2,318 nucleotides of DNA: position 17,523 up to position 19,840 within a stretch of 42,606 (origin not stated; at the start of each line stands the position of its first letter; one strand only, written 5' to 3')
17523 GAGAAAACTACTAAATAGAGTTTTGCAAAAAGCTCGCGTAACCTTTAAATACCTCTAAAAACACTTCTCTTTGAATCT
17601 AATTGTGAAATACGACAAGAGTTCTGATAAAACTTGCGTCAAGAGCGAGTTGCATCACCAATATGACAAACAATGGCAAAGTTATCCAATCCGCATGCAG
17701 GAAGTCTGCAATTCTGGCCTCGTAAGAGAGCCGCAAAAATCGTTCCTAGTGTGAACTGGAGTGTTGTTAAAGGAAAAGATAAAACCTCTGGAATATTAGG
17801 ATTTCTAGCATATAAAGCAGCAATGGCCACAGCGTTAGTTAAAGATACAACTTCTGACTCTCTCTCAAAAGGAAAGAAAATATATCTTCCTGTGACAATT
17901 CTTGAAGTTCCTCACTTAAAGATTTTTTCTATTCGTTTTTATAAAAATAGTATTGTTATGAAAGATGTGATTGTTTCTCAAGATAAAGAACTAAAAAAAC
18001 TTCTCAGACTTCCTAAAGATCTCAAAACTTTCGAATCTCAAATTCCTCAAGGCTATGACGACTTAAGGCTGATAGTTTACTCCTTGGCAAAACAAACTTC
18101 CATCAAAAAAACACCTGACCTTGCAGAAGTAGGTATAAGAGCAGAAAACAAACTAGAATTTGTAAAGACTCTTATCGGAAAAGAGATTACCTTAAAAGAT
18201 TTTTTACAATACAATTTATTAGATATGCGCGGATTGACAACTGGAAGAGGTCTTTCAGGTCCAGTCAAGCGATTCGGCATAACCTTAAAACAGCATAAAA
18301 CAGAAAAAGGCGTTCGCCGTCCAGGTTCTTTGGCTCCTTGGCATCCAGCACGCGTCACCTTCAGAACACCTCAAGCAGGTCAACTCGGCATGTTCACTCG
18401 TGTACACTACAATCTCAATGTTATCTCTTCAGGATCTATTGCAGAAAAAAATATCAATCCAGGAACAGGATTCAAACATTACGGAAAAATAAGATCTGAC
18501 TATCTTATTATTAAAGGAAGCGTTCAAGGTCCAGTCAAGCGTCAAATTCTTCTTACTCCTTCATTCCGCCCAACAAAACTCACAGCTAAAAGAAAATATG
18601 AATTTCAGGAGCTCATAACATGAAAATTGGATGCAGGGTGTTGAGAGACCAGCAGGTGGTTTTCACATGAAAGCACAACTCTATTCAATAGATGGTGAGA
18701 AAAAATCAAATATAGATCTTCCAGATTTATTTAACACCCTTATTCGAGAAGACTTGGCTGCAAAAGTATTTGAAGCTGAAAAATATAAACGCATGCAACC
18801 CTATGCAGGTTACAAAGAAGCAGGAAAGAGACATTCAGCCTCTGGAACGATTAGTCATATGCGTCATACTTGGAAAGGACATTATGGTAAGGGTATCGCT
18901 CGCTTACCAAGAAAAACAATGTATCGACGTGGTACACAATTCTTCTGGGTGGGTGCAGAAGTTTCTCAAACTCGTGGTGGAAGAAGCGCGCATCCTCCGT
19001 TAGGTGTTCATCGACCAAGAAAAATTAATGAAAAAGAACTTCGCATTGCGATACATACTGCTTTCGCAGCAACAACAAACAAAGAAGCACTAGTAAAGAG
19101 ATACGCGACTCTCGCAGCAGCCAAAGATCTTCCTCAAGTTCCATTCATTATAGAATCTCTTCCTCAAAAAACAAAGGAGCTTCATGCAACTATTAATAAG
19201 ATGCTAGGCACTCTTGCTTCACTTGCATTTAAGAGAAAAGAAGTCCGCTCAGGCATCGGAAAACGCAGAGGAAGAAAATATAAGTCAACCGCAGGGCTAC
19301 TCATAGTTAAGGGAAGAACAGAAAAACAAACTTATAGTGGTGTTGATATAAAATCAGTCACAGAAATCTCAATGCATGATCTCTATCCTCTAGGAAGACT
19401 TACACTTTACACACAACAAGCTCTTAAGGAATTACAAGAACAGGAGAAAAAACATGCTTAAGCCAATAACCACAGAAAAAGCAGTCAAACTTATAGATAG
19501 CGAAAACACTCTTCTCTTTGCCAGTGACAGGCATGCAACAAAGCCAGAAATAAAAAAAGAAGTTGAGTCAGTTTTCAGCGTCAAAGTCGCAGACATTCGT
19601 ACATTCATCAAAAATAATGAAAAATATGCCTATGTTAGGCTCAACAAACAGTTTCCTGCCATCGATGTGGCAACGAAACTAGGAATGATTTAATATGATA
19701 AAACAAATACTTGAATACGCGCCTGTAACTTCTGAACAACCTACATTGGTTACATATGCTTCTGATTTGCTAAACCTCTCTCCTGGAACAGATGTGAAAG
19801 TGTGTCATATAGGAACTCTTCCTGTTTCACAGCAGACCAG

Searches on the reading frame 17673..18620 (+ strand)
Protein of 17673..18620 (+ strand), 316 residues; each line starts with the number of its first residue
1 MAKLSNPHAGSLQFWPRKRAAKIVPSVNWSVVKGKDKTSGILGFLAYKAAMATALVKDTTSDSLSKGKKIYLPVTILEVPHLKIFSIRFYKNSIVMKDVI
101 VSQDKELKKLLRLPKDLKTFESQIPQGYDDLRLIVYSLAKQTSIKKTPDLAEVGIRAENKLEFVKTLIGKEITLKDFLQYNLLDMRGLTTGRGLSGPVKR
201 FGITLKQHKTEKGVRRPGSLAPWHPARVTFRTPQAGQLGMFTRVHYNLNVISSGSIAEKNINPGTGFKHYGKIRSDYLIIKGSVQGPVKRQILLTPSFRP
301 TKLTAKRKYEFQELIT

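Call 3: search_protein_families(library=pfam, proteins=[window:17673-18620:+], max_evalue=1)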
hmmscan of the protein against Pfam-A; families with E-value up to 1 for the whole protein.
window:17673-18620:+ (316 aa): 1 family
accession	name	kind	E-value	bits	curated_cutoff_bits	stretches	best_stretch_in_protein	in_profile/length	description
PF00297.29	Ribosomal_L3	-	5.6e-46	157.7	22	2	127-302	156-349/369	Ribosomal protein L3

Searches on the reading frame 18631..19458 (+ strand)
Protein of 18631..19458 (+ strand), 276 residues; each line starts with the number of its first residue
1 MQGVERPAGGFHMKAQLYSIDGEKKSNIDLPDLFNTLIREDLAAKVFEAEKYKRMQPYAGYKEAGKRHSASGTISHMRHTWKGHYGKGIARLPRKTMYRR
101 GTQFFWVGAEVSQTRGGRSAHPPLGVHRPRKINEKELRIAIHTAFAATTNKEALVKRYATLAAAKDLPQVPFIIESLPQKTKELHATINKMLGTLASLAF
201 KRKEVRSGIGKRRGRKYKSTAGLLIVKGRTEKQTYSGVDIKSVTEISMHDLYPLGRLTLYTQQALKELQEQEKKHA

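Call 3: search_protein_families(library=pfam, proteins=[window:18631-19458:+], max_evalue=1)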
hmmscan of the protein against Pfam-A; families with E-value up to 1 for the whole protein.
window:18631-19458:+ (276 aa): 1 family
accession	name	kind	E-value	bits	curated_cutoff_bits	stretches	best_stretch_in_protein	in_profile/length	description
PF00573.27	Ribosomal_L4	-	3.7e-18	66.3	25.8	1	28-270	1-189/190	Ribosomal protein L4/L1 family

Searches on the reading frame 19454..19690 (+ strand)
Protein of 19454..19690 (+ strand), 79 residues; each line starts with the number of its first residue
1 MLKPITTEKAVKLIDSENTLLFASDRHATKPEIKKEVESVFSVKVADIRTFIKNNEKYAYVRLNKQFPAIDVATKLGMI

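Call 3: search_protein_families(library=pfam, proteins=[window:19454-19690:+], max_evalue=1)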
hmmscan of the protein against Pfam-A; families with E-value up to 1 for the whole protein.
window:19454-19690:+ (79 aa): 2 families
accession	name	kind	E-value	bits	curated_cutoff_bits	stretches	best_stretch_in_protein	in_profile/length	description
PF00276.25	Ribosomal_L23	-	1.9e-13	51.1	30.8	1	2-58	4-59/86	Ribosomal protein L23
PF23159.1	WH_Rok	-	0.11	13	27.6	1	32-57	20-45/58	Repressor Rok winged helix domain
